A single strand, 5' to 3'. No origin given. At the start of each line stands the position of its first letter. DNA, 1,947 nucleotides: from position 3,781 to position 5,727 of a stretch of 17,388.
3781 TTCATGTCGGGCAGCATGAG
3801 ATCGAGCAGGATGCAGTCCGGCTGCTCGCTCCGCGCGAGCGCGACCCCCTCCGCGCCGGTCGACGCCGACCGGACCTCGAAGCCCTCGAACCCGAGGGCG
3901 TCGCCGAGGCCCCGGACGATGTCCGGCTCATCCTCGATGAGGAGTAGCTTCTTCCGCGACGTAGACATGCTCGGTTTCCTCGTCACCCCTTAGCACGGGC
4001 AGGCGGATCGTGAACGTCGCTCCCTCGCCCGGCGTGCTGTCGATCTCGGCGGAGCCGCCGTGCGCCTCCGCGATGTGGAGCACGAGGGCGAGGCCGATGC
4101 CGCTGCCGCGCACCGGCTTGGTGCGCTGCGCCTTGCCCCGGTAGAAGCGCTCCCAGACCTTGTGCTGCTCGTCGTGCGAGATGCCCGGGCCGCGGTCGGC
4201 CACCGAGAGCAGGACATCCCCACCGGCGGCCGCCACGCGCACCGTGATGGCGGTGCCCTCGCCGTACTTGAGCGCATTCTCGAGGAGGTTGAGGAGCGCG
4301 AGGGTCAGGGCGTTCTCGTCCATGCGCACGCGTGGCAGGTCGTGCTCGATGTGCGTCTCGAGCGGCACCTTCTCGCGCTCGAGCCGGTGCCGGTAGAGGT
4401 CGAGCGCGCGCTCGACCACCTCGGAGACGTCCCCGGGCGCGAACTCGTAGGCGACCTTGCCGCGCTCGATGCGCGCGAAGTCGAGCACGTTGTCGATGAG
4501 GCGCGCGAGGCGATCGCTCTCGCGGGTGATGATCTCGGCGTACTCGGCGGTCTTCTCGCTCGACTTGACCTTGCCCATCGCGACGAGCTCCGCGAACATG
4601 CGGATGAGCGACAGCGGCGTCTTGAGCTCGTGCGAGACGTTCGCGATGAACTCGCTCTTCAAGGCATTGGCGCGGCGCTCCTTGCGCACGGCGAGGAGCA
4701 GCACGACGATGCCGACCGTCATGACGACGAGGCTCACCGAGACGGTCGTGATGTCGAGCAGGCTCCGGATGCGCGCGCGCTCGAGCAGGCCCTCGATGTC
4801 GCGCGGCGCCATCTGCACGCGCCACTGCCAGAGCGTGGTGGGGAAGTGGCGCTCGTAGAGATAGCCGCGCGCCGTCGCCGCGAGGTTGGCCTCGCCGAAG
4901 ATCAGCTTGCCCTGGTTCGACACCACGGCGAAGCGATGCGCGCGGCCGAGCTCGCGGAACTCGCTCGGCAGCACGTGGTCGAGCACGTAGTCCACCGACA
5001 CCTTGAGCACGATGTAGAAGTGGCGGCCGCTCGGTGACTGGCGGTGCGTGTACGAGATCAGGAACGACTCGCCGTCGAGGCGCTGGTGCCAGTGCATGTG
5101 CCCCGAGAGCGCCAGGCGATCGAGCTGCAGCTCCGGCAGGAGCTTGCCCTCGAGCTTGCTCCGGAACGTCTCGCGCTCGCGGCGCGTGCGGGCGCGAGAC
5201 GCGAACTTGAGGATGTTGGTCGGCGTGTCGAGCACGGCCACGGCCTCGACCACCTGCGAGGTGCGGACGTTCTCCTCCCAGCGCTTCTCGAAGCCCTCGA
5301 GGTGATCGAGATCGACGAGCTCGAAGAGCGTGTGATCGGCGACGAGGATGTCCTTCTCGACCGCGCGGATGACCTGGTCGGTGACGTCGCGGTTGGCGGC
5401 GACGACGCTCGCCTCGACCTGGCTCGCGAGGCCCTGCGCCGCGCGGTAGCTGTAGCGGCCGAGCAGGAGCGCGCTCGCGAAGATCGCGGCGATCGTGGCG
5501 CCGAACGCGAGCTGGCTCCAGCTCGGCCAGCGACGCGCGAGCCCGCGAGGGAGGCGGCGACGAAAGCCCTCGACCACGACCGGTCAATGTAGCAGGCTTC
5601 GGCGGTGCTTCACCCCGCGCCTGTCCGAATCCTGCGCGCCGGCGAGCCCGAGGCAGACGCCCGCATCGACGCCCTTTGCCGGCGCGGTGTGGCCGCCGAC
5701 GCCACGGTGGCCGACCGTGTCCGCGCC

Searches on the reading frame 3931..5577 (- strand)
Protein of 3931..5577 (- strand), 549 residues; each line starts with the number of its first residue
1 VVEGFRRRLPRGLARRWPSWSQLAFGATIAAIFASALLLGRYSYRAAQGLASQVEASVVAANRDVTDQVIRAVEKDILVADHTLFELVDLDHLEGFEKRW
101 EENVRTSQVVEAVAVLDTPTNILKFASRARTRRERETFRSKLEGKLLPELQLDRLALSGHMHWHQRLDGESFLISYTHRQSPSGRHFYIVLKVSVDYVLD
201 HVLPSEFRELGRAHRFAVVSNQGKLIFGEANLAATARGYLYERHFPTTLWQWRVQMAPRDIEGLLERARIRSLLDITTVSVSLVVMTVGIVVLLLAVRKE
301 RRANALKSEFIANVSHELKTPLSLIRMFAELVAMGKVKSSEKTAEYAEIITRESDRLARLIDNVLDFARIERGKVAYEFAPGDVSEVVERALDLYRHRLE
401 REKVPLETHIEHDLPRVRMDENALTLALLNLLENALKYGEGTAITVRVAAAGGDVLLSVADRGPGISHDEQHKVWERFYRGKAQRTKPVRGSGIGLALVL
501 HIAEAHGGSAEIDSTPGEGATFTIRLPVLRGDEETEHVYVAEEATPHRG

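Call 5: search_protein_families(library=pfam, proteins=[window:3931-5577:-], max_evalue=0.01)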
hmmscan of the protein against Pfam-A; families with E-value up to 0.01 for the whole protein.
window:3931-5577:- (549 aa): 3 families
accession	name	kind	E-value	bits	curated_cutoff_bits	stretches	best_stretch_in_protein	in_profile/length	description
PF02518.31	HATPase_c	-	1.4e-26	93.5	26.4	1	420-528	2-109/111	Histidine kinase-, DNA gyrase B-, and HSP90-like ATPase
PF00512.31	HisKA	-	1.7e-21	76.4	26.9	1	307-373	2-66/66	His Kinase A (phospho-acceptor) domain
PF13581.12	HATPase_c_2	-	0.002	18.6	27.4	1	423-514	31-116/127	Histidine kinase-like ATPase domain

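Call 6: search_protein_families(library=ncbifam, proteins=[window:3931-5577:-], max_evalue=0.01)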
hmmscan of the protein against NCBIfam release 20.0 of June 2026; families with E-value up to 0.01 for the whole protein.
window:3931-5577:- (549 aa): 81 families (the best 25 are shown)
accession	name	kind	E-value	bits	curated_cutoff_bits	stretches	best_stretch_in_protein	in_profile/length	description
NF046044.1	PnpS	equivalog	4.2e-63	213.7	400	1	272-527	135-390/390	two-component system histidine kinase PnpS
TIGR02966.1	phoR_proteo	equivalog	1.1e-51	175.8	334.2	1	290-526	97-333/333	phosphate regulon sensor histidine kinase PhoR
NF033092.0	HK_WalK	equivalog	3.5e-50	171.2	725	1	287-528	352-594/594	cell wall metabolism sensor histidine kinase WalK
NF047874.1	MASE3_PAS_HK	subfamily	8.1e-50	170.3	560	1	297-536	388-633/655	MASE3 domain-containing sensor histidine kinase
NF040691.1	MtrAB_MtrB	equivalog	4.2e-46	158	450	1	301-535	265-499/507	MtrAB system histidine kinase MtrB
NF008468.0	PRK11360.1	equivalog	1.6e-41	142.4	646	1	299-534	389-614/616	two-component system sensor histidine kinase AtoS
TIGR02956.1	TMAO_torS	equivalog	2.8e-41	141.6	676.5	1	301-537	458-691/967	TMAO reductase system sensor histidine kinase/response regulator TorS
NF045911.1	TCSHisKinNblS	equivalog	1e-39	136.4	1000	1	278-528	359-620/621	two-component system sensor histidine kinase NblS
NF012163.2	BaeS_SmeS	equivalog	8.7e-39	133.7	500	1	305-527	238-457/457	sensor histidine kinase efflux regulator BaeS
NF008312.0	PRK11100.1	equivalog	9.7e-39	133.5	356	1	309-527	258-473/477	two-component system sensor histidine kinase CreC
TIGR01386.1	cztS_silS_copS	subfamily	1.3e-38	133.1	292.55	1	308-527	242-457/457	heavy metal sensor histidine kinase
NF038297.2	hybrid_HK_HrmK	equivalog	2.8e-38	131.9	725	1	301-538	229-467/607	hybrid histidine kinase/response regulator HrmK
NF041735.1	hist_kin_RppB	equivalog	2.9e-38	131.8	400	1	269-527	178-438/438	two-component system sensor histidine kinase RppB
NF007688.0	PRK10364.1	equivalog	7.5e-38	130.4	479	1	298-529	232-452/460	two-component system sensor histidine kinase ZraS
NF007837.0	PRK10549.1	equivalog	1.9e-36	125.8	603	1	302-531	235-461/466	envelope stress sensor histidine kinase BaeS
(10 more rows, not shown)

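Call 13: find_homologous_proteins(query=window:3931-5577:-, max_evalue=1e-20)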
Query window:3931-5577:- (549 aa): 5323 proteins with E <= 1e-20 among 8000 candidates; the best 120 are listed.
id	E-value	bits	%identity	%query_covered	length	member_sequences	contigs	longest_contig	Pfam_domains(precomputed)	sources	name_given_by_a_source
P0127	0.0e+0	1202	100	100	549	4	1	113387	PF02518.32,PF00512.32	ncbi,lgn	-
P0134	3.7e-269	912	77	97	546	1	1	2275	PF02518.32,PF00512.32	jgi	jgi:two-component system phosphate regulon sensor histidine kinase PhoR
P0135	1.5e-232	791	69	97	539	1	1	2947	PF13581.13,PF02518.32,PF00512.32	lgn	-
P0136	3.8e-167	575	54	94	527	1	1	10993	PF13581.13,PF02518.32,PF00512.32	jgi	jgi:two-component system phosphate regulon sensor histidine kinase PhoR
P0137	4.2e-167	575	55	95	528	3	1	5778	PF02518.32,PF00512.32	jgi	-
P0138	8.5e-162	558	53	93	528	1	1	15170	PF13581.13,PF02518.32,PF00512.32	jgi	jgi:two-component system phosphate regulon sensor histidine kinase PhoR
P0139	3.1e-159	549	52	94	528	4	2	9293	PF02518.32,PF00512.32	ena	-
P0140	2.0e-157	543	53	92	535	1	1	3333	PF13581.13,PF02518.32,PF00512.32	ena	-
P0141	1.6e-155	537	52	91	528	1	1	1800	PF13581.13,PF02518.32,PF00512.32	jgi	jgi:two-component system phosphate regulon sensor histidine kinase PhoR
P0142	1.3e-153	531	52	89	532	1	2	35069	PF02518.32,PF00512.32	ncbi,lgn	-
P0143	3.0e-150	520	52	91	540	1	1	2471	PF02518.32,PF00512.32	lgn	-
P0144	9.1e-150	518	50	92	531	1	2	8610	PF02518.32,PF00512.32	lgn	-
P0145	1.1e-149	518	51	92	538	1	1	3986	PF13581.13,PF02518.32,PF00512.32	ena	-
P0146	4.7e-146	506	51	92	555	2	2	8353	PF13581.13,PF02518.32,PF00512.32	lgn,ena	-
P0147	1.7e-145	504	51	89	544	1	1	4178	PF13581.13,PF02518.32,PF00512.32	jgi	jgi:two-component system, OmpR family, phosphate regulon sensor histidine kinase PhoR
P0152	1.1e-143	498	50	89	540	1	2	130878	PF02518.32,PF00512.32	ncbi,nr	ncbi:MAG: HAMP domain-containing sensor histidine kinase [Myxococcales bacterium]|nr:HAMP domain-con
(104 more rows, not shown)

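Call 14: find_encoding_contigs(protein=P0138, flank=7000, max_places=2)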
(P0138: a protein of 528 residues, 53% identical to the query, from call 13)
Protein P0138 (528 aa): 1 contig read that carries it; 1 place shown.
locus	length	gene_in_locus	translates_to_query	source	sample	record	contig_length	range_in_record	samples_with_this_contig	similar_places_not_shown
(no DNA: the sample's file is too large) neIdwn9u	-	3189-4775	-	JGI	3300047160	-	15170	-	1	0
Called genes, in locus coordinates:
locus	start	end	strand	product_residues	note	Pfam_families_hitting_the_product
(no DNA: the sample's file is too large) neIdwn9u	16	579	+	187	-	PF03308:MeaB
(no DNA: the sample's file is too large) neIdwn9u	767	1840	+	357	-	PF00512:HisKA, PF02518:HATPase_c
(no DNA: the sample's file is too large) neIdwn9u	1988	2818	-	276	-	-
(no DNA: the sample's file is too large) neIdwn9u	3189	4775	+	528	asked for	PF00512:HisKA, PF13581:HATPase_c_2 (faint), PF02518:HATPase_c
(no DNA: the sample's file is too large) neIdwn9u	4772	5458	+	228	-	PF00072:Response_reg, PF03709:OKR_DC_1_N (weak), PF00486:Trans_reg_C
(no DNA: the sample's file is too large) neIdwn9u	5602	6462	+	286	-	-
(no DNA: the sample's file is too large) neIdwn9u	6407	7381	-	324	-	PF00413:Peptidase_M10 (faint)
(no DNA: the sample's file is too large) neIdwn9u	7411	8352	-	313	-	-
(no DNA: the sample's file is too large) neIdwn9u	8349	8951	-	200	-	-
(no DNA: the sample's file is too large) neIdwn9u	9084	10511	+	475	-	PF00749:tRNA-synt_1c, PF19269:Anticodon_2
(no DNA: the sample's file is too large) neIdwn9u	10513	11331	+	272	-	PF02517:Rce1-like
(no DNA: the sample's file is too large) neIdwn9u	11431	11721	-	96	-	-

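Call 15: find_encoding_contigs(protein=P0142, flank=7000, max_places=2)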
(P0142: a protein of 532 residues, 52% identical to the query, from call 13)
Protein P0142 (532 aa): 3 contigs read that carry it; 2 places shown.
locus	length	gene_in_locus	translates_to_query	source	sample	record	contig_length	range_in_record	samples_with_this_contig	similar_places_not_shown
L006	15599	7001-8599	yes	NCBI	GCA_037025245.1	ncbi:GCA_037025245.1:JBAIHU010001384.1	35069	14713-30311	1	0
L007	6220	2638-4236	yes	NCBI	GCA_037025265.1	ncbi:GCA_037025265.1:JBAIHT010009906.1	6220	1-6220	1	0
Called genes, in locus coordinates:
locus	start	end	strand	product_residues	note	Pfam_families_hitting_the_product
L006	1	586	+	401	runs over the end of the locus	PF02515:CoA_transf_3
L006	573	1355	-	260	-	-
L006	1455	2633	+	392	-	-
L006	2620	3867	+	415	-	PF00004:AAA, PF17862:AAA_lid_3 (weak)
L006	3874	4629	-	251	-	-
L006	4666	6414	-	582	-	-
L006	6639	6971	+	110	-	-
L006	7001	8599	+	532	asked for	PF00512:HisKA, PF02518:HATPase_c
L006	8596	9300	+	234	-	PF00072:Response_reg, PF00486:Trans_reg_C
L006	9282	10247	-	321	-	PF04055:Radical_SAM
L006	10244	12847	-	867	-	PF00069:Pkinase, PF01636:APH (faint), PF07714:PK_Tyr_Ser-Thr, PF26549:Tricorn_N (faint), PF07676:PD40 (faint)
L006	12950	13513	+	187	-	PF07638:Sigma70_ECF (faint), PF04542:Sigma70_r2, PF08281:Sigma70_r4_2, PF04545:Sigma70_r4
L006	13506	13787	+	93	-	-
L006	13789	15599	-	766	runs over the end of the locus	PF03176:MMPL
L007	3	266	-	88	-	?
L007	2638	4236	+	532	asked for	PF00512:HisKA, PF02518:HATPase_c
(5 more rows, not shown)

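Call 16: find_encoding_contigs(protein=P0152, flank=7000, max_places=2)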
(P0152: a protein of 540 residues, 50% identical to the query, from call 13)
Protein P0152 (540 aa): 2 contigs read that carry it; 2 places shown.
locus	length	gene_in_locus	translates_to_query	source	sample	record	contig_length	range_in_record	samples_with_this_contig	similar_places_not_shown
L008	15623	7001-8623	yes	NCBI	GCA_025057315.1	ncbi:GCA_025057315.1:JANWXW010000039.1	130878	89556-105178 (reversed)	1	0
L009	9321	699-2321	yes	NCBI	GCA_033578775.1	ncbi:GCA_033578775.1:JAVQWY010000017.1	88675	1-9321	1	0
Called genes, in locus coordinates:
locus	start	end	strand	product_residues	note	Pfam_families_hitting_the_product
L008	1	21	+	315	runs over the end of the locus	-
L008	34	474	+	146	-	PF00293:NUDIX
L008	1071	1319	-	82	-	PF00550:PP-binding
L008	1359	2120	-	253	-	PF23441:SDR, PF00106:adh_short, PF08659:KR, PF13561:adh_short_C2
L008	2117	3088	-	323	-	PF00698:Acyl_transf_1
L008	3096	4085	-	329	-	PF00108:Thiolase_N (faint), PF08545:ACP_syn_III, PF08541:ACP_syn_III_C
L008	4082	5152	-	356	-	PF02504:FA_synthesis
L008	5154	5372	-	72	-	PF01783:Ribosomal_L32p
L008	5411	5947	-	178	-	PF02620:YceD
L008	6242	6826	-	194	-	-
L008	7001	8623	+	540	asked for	PF00512:HisKA, PF02518:HATPase_c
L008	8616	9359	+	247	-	PF00072:Response_reg, PF00486:Trans_reg_C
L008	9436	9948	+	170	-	-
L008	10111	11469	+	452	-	PF00069:Pkinase, PF07714:PK_Tyr_Ser-Thr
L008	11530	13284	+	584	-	PF02463:SMC_N, PF13476:AAA_23, PF13555:AAA_29 (weak)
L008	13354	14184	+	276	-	PF00106:adh_short, PF13561:adh_short_C2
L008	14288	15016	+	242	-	-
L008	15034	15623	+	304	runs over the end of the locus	PF09587:PGA_cap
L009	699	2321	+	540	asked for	PF00512:HisKA, PF02518:HATPase_c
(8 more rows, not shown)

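Call 24: find_encoding_contigs(protein=P0135, flank=7000, max_places=2)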
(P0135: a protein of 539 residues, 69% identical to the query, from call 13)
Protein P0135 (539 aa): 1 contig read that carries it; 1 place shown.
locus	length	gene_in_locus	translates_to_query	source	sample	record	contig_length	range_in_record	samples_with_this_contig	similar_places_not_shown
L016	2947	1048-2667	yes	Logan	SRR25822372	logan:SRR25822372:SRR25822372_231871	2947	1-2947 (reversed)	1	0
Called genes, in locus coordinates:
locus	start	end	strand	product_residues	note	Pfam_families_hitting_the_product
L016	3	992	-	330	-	?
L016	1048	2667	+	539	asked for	PF00512:HisKA, PF13581:HATPase_c_2 (weak), PF02518:HATPase_c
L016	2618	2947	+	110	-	?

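Call 45: predict_structure(alignment_id=A2)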
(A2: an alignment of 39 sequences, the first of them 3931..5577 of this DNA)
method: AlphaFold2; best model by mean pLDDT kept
length: 549 residues; sequences in the alignment: 39
mean_pLDDT: 83.3   pTM: 0.52
mean pLDDT of the five models: 83.3, 82.8, 81.4, 81.2, 81.1
residues with pLDDT >= 90: 248; 70-90: 212; 50-70: 55; < 50: 34
segments of 3 or more residues with pLDDT < 50: 1-4, 6-10, 12-14, 373-378, 537-549
pLDDT, mean of each block of 10 residues (from residue 1): 46 52 80 86 87 91 96 95 94 92 86 96 94 94 95 96 93 97 97 96 94 94 93 83 94 94 88 83 84 82 73 69 74 75 77 72 62 48 82 84 92 88 87 88 94 94 89 74 60 71 88 92 92 52 41
secondary structure, 60 per line:
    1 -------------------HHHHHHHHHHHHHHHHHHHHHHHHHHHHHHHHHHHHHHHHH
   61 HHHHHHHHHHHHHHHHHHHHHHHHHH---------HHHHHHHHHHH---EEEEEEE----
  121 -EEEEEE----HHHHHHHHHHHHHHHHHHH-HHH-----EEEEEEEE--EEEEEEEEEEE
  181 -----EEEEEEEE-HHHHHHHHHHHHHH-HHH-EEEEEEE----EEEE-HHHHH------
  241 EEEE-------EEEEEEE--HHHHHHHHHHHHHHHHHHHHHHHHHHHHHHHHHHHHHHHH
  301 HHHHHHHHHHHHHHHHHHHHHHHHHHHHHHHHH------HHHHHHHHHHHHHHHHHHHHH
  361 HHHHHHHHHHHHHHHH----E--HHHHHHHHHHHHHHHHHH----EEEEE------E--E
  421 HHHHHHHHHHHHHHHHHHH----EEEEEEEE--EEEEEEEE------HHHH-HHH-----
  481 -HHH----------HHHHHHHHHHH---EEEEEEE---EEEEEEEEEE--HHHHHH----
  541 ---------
elements in order: H20-86 H96-106 E110-116 E122-127 H132-150 E160-167 E170-180 E186-193 H195-208 E214-220 E225-228 H230-234 E241-244 E252-258 H261-333 H340-376 H384-401 E406-410 H421-439 E444-451 E454-461 H468-471 H495-505 E509-515 E519-528 H531-536
